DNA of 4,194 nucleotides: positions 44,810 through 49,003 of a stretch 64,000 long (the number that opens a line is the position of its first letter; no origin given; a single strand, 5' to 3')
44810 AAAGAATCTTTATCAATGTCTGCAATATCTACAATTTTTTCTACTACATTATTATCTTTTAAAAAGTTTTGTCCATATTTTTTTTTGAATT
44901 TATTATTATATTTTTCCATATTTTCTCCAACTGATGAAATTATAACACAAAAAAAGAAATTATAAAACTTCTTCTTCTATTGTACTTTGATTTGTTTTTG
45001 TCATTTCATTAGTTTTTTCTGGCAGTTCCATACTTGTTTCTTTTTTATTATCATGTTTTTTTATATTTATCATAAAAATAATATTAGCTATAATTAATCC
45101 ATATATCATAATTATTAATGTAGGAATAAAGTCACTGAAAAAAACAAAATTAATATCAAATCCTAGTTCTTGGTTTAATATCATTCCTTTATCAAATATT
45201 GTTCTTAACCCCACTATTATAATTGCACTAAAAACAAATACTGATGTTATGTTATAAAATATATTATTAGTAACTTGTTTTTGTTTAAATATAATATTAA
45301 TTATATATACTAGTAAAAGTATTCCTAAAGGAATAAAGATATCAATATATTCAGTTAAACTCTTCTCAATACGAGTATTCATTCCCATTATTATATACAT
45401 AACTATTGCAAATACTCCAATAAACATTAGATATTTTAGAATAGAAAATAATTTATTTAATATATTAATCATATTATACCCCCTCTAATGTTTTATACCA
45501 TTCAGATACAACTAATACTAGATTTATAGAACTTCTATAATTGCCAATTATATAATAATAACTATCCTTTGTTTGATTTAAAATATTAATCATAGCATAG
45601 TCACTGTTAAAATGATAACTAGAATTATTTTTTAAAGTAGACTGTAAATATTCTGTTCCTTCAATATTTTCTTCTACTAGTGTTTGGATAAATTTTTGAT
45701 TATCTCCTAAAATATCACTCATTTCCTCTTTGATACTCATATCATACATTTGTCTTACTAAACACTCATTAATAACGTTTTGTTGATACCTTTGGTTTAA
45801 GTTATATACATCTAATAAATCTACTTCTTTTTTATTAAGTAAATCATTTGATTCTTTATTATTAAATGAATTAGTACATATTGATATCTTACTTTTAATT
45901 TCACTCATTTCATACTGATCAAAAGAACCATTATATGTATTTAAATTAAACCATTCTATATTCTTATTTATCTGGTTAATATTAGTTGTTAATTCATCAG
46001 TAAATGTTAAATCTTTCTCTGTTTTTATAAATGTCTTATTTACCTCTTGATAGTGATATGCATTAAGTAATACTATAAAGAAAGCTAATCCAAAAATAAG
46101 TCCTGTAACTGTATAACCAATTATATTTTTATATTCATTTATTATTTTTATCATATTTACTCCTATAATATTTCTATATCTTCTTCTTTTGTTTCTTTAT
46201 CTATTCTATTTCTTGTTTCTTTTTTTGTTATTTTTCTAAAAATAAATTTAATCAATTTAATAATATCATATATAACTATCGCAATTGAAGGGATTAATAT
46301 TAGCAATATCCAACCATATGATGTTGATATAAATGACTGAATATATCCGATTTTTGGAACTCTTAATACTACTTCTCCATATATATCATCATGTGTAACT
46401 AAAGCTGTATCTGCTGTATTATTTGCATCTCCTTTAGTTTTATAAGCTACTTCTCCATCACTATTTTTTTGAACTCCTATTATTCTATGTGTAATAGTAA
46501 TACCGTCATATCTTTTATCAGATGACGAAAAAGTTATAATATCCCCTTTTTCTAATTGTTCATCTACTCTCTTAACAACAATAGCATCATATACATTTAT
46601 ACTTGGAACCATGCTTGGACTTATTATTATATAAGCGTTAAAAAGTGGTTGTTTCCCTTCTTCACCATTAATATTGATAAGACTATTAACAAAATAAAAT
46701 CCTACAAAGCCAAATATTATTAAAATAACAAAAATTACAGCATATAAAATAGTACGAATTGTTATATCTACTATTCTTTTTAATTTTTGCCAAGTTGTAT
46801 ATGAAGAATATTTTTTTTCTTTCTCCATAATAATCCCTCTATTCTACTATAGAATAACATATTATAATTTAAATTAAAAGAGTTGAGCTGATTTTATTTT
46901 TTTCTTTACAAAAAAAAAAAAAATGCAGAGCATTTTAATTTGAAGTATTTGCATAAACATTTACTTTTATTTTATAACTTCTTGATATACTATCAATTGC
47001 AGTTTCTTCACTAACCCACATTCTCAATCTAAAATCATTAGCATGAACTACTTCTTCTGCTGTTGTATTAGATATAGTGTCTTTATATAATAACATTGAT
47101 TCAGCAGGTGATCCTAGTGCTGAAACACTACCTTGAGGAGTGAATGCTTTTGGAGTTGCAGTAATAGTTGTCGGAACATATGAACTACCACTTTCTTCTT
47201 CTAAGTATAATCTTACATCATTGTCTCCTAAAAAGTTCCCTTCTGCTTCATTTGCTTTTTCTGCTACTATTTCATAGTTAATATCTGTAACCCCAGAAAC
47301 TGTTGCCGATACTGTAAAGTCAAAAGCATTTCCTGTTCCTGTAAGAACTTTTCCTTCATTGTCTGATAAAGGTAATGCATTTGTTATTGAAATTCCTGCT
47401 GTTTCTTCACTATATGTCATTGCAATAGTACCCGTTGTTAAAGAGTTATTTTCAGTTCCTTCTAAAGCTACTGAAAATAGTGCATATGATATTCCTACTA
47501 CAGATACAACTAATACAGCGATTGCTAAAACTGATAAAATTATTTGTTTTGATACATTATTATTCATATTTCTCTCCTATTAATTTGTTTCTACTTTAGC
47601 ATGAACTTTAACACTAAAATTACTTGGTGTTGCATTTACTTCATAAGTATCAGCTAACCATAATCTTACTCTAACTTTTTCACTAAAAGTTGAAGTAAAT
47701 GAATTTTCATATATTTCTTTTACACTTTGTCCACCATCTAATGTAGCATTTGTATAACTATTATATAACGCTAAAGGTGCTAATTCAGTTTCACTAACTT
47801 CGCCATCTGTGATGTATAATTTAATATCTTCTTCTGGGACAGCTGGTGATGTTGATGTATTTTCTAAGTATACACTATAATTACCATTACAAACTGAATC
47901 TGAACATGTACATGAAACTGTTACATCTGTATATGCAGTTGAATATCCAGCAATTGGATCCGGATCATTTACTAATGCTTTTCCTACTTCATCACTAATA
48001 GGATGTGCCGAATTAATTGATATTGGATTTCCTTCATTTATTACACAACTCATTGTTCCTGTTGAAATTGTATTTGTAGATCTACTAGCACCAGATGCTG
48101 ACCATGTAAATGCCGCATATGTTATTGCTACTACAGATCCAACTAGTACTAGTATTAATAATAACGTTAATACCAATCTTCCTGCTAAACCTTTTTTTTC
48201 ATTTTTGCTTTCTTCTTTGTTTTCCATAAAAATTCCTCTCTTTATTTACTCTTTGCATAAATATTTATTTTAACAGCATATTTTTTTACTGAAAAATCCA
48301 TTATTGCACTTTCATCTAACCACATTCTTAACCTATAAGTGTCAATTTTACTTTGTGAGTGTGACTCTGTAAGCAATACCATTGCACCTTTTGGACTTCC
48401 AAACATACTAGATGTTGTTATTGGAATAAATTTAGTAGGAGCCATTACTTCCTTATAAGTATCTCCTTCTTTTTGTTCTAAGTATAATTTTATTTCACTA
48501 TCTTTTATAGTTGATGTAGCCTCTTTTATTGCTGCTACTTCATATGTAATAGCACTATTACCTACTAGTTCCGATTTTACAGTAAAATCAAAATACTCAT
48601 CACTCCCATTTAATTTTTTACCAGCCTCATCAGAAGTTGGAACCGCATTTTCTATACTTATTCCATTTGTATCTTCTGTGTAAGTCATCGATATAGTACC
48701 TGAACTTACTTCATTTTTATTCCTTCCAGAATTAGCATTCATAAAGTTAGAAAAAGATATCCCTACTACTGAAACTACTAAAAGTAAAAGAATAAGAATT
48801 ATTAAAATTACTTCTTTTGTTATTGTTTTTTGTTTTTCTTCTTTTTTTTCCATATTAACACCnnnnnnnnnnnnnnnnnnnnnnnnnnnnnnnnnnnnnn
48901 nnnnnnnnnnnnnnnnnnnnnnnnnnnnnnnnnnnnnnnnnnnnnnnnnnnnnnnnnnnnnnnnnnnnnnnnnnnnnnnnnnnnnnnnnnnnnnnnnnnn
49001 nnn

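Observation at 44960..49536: Seven-gene SipW-dependent TasA/camelysin-like secreted-fibre locus with four tandem paralogous subunits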

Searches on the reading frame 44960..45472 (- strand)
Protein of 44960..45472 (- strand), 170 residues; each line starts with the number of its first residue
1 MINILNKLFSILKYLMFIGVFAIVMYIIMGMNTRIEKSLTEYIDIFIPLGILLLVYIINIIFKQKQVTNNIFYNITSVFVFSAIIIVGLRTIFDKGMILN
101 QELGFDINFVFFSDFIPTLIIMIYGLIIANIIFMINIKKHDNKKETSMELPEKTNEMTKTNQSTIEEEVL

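Call 3: search_protein_families(library=pfam, proteins=[window:44960-45472:-], max_evalue=1)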
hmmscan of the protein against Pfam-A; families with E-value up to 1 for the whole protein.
window:44960-45472:- (170 aa): 1 family
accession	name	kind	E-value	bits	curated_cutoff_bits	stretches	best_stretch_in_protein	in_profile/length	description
PF20082.4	DUF6476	-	0.03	14.7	24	1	3-44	7-48/91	Family of unknown function (DUF6476)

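Call 4: search_protein_families(library=ncbifam, proteins=[window:44960-45472:-], max_evalue=1)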
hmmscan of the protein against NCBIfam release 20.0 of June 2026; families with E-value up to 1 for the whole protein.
window:44960-45472:- (170 aa): 2 families
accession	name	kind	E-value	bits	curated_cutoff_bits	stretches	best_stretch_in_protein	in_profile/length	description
NF004633.0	PRK05978.1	subfamily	0.23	10.7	187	0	13-58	73-118/149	hypothetical protein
NF046002.1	MAG3450_fam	equivalog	0.61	10.3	70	0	10-132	3-110/121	MAG3450 family membrane protein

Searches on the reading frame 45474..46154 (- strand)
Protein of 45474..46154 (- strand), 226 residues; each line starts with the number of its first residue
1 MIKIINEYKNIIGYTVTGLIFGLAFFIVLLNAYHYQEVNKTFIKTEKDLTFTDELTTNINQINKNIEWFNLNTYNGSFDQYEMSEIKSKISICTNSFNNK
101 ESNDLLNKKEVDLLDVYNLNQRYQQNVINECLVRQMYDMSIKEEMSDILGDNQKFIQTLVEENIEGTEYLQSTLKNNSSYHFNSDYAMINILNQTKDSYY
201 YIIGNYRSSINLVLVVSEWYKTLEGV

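Call 3: search_protein_families(library=pfam, proteins=[window:45474-46154:-], max_evalue=1)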
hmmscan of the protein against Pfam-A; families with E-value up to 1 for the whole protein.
window:45474-46154:- (226 aa): 1 family
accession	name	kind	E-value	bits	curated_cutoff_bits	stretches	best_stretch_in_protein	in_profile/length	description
PF19725.4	RPC5_C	-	0.042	14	27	1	95-150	172-226/244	DNA-directed RNA polymerase III subunit RPC5 C-terminal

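Call 4: search_protein_families(library=ncbifam, proteins=[window:45474-46154:-], max_evalue=1)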
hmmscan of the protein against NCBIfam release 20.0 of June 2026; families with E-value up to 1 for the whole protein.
window:45474-46154:- (226 aa): 0 families

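Call 47: find_homologous_proteins(query=window:45474-46154:-, max_evalue=0.001)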
Query window:45474-46154:- (226 aa): 26 proteins with E <= 0.001 among 220 candidates.
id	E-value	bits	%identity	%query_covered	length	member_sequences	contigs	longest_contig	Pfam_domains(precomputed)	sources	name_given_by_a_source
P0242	2.4e-139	480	100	100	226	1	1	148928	-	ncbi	-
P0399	1.1e-61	226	49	100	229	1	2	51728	-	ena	-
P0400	8.0e-58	214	46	97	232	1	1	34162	-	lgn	-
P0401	3.7e-55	205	46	100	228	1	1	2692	-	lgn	-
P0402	5.9e-53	198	44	100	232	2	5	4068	-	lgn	-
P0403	7.7e-52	194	41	100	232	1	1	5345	-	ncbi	-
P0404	2.6e-51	193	43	100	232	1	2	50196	-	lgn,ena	-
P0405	1.2e-50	190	44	100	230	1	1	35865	-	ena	-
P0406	1.5e-50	190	43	98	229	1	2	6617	-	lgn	-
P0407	4.9e-50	188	44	100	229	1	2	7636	-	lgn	-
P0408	2.6e-49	186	42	98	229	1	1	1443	-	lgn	-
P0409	2.6e-48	183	43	99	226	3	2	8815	-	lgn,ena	-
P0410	5.2e-48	182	40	98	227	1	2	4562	-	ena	-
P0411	2.1e-47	180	40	100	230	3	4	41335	-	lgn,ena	-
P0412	2.6e-47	179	40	100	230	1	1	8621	-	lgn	-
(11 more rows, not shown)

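Call 58: predict_structure(alignment_id=A4)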
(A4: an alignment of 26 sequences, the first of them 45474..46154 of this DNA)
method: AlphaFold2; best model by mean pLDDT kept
length: 226 residues; sequences in the alignment: 26
mean_pLDDT: 81.1   pTM: 0.69
mean pLDDT of the five models: 81.1, 80.9, 79.5, 78.7, 76.8
residues with pLDDT >= 90: 57; 70-90: 130; 50-70: 26; < 50: 13
segments of 3 or more residues with pLDDT < 50: 179-191
pLDDT, mean of each block of 10 residues (from residue 1): 81 86 84 66 81 91 93 86 92 93 89 86 90 89 80 84 68 52 38 74 90 93 79
secondary structure, 60 per line:
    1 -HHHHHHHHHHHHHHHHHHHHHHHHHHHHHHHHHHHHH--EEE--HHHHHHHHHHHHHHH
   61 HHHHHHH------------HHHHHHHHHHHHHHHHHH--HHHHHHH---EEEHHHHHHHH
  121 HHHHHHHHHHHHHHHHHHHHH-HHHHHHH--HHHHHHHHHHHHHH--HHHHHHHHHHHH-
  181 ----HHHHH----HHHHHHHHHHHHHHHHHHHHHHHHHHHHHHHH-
elements in order: H2-38 E41-43 H46-67 H80-97 H100-106 E110-112 H113-141 H143-149 H152-165 H168-179 H185-189 H194-225

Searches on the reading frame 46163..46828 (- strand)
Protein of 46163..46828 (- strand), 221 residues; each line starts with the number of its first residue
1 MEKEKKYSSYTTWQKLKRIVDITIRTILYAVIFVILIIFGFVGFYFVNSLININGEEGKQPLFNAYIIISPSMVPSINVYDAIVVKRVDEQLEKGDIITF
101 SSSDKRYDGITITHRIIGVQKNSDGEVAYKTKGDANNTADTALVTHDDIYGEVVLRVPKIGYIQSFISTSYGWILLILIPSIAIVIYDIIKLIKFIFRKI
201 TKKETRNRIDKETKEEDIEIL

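Call 3: search_protein_families(library=pfam, proteins=[window:46163-46828:-], max_evalue=1)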
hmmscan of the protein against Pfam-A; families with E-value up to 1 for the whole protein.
window:46163-46828:- (221 aa): 9 families
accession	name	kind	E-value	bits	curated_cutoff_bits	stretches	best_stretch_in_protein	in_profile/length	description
PF10502.14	Peptidase_S26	-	0.00044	20.7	22.9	1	62-119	22-80/168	Signal peptidase, peptidase S26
PF13789.11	DUF4181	-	0.013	16.4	25.4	1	1-49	15-61/108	Domain of unknown function (DUF4181)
PF14163.11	SieB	-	0.028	14.4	26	1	162-211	23-73/147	Super-infection exclusion protein B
PF00717.28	Peptidase_S24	-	0.035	14.3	23.3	1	70-104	42-75/116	Peptidase S24-like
PF12671.13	Amidase_6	-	0.056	14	23.2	1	63-141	75-151/163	Putative amidase domain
PF24343.1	OB_DEPS-1_1st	-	0.094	13.8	27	1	83-113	50-80/84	P-granule-associated protein DEPS-1, first OB-fold domain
PF09138.17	Urm1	-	0.097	13.5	21.8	1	59-102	48-91/96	Urm1 (Ubiquitin related modifier)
PF05620.16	TMEM208_SND2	-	0.098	12.9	22.9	1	163-207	106-150/167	SRP-independent targeting protein 2/TMEM208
PF03376.19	Adeno_E3B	-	0.82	10.4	25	1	170-200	17-47/67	Adenovirus E3B protein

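Call 4: search_protein_families(library=ncbifam, proteins=[window:46163-46828:-], max_evalue=1)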
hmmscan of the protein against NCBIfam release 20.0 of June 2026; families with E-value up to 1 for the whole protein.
window:46163-46828:- (221 aa): 4 families
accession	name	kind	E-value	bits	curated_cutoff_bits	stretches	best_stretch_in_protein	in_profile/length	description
NF046067.1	SigPepSipWBacil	equivalog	1.6e-28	99.6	190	1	24-213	4-185/189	signal peptidase I SipW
TIGR02228.1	sigpep_I_arch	equivalog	1.4e-27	96.5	51.85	1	25-190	4-156/158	signal peptidase I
TIGR02227.1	sigpep_I_bact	equivalog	2.2e-06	27.6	47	1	62-120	19-78/162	signal peptidase I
NF052597.1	FILTED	domain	0.053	13.9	40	1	173-216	1-44/110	FILTED domain-containing surface protein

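Call 33: list_cluster_members(proteins=[P0001, window:46163-46828:-, window:45474-46154:-, window:44960-45472:-, window:46935-47567:-])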
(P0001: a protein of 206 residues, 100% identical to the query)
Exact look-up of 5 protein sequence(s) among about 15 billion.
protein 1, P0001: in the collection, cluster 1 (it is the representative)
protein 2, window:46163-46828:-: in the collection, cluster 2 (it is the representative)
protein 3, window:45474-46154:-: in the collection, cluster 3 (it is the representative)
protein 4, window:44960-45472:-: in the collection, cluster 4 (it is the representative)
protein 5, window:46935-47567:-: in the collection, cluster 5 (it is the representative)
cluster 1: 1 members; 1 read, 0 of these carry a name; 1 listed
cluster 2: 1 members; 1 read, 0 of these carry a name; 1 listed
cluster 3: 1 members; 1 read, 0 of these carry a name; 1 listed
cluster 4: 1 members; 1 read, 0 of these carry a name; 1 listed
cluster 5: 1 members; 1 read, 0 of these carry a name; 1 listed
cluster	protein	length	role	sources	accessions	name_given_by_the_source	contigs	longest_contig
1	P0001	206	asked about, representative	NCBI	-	-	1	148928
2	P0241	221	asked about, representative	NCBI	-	-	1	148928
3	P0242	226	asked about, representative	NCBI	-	-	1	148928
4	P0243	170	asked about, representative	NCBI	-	-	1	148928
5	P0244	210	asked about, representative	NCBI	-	-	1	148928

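Call 50: search_solved_structures(query=window:46163-46828:-, max_evalue=0.01, show_alignments=1)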
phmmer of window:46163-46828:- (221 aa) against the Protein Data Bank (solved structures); distinct sequences matched with E-value up to 0.01: 8.
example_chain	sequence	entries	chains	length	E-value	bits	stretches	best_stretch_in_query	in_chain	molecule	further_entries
7p2p_A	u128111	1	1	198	7.6e-06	29.2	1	50-147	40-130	Signal peptidase complex catalytic subunit SEC11A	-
9rjb_A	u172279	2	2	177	1.5e-05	28.2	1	50-147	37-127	Signal peptidase complex catalytic subunit SEC11A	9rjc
7p2q_A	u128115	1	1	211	1.8e-05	27.9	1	27-146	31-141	Signal peptidase complex catalytic subunit SEC11C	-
4j9j_A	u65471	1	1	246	5.8e-05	26.3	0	62-142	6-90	Imidazole glycerol phosphate synthase subunit HisF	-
3tdn_A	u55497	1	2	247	0.0002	24.5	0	64-130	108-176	FLR SYMMETRIC ALPHA-BETA TIM BARREL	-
3og3_A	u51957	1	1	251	0.00023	24.3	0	64-130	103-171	Imidazole glycerol phosphate synthase subunit hisF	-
4fx7_A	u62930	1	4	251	0.0013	21.9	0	81-129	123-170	Imidazole glycerol phosphate synthase subunit HisF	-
2w6r_A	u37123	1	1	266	0.0029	20.7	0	84-130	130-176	IMIDAZOLE GLYCEROL PHOSPHATE SYNTHASE SUBUNIT HISF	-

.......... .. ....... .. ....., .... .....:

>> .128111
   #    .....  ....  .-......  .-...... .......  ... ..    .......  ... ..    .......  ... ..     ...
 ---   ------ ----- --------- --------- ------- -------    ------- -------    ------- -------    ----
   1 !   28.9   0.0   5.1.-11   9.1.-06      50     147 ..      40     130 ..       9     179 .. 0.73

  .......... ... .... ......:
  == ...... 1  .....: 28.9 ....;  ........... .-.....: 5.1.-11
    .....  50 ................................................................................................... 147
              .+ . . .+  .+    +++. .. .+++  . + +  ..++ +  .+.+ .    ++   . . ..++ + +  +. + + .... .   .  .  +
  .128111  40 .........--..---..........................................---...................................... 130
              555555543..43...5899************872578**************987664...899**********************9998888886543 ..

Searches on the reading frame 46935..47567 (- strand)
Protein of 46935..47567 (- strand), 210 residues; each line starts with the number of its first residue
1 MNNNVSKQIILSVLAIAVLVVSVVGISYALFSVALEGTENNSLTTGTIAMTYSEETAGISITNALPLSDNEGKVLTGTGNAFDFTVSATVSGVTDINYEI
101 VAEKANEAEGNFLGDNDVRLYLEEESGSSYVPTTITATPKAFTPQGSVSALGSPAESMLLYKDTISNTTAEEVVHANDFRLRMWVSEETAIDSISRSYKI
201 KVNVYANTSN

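Call 3: search_protein_families(library=pfam, proteins=[window:46935-47567:-], max_evalue=1)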
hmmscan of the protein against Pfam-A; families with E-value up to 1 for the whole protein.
window:46935-47567:- (210 aa): 1 family
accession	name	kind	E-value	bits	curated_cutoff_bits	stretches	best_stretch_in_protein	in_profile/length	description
PF24284.1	DUF7472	-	0.035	14.7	27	1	3-29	5-31/65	Family of unknown function (DUF7472)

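Call 4: search_protein_families(library=ncbifam, proteins=[window:46935-47567:-], max_evalue=1)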
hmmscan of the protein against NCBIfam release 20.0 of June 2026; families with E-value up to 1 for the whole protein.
window:46935-47567:- (210 aa): 1 family
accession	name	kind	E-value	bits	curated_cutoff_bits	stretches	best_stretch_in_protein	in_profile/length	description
NF047441.1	Lepto_OmpL47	equivalog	0.001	18.8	250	1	39-100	217-278/336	multi-beta-barrel domain surface protein OmpL47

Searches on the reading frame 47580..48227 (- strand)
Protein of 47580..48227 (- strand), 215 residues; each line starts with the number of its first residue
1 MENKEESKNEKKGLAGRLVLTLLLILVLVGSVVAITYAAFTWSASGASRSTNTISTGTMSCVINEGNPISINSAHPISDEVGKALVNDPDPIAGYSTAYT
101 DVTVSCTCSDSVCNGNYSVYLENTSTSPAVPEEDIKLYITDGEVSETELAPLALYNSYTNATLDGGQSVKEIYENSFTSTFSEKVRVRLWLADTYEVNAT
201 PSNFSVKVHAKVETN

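Call 3: search_protein_families(library=pfam, proteins=[window:47580-48227:-], max_evalue=1)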
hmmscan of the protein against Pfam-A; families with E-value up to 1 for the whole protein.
window:47580-48227:- (215 aa): 2 families
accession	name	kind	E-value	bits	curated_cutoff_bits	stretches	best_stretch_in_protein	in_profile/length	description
PF25307.1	SEA_Gpr126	-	0.0049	17.3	29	1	112-175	36-99/115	SEA domain of adhesion GPCR Gpr126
PF19552.4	DUF6075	-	0.18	12.2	23.8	1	153-188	80-116/129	Family of unknown function (DUF6075)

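Call 4: search_protein_families(library=ncbifam, proteins=[window:47580-48227:-], max_evalue=1)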
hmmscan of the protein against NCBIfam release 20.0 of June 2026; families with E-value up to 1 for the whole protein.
window:47580-48227:- (215 aa): 1 family
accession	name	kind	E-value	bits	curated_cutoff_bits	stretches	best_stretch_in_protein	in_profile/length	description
NF042931.1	SAG1386_EF1546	equivalog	0.0079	16.3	80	1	4-56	15-65/158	SAG1386/EF1546 family surface-associated protein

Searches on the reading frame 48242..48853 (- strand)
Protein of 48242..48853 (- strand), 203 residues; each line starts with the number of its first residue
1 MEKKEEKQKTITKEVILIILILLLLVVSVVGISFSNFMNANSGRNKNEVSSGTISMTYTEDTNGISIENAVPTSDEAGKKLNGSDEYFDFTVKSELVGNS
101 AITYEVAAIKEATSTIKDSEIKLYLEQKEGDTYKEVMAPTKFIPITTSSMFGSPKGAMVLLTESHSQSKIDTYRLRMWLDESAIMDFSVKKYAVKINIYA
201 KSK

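Call 3: search_protein_families(library=pfam, proteins=[window:48242-48853:-], max_evalue=1)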
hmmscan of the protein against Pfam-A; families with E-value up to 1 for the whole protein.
window:48242-48853:- (203 aa): 2 families
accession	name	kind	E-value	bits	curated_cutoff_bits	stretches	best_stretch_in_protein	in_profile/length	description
PF12698.13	ABC2_membrane_3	-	0.037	13.6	31.6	1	14-134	2-92/347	ABC-2 family transporter protein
PF13800.11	Sigma_reg_N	-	0.048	14.4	26.3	1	8-58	9-58/91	Sigma factor regulator N-terminal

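Call 4: search_protein_families(library=ncbifam, proteins=[window:48242-48853:-], max_evalue=1)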
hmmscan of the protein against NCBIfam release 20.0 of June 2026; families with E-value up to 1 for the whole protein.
window:48242-48853:- (203 aa): 1 family
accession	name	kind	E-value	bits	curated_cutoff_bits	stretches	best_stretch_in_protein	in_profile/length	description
NF042931.1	SAG1386_EF1546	equivalog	0.014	15.4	80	1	4-59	19-72/158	SAG1386/EF1546 family surface-associated protein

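Call 78: search_dna_similar(query=window:48242-48853:-, collection=plasmids, mode=protein, max_evalue=10, max_rows=20)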
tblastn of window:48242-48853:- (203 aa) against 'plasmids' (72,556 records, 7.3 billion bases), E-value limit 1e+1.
No match.
